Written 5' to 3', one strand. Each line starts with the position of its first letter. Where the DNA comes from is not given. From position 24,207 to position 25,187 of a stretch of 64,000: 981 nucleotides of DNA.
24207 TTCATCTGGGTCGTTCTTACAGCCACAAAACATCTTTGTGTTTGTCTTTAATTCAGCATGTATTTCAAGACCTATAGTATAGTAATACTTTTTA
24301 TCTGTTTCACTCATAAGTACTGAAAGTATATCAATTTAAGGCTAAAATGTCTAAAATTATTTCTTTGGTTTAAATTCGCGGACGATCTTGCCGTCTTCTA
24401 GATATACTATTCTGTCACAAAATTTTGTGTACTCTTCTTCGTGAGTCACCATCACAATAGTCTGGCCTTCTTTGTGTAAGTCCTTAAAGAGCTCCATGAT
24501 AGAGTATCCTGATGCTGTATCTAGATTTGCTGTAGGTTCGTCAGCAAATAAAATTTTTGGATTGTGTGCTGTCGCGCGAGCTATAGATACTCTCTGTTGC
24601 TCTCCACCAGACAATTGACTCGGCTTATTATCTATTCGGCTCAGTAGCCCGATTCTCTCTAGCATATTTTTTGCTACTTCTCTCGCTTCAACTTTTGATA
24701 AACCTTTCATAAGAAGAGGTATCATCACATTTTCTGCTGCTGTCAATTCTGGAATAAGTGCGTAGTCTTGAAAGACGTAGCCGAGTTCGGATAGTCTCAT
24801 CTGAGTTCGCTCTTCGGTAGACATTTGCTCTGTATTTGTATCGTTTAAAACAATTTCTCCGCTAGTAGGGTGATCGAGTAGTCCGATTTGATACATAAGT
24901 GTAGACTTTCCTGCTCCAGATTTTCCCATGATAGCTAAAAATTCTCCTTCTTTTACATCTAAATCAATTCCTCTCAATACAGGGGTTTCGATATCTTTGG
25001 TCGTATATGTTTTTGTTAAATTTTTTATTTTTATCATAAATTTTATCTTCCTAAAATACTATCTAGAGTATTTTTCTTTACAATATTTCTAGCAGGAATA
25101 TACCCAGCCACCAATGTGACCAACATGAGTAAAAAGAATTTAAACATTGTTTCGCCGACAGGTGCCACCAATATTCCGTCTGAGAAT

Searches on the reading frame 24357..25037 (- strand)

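Call 64: search_protein_families(library=pfam, proteins=[window:24357-25037:-], max_evalue=0.00001)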
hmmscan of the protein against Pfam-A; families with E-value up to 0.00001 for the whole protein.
window:24357-25037:- (226 aa): 2 families
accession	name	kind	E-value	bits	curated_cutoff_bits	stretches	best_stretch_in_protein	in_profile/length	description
PF00005.33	ABC_tran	-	6e-35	121.3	25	1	21-170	1-137/137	ABC transporter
PF02463.25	SMC_N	-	3.8e-08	33.5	40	1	32-211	25-209/220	RecF/RecN/SMC N terminal domain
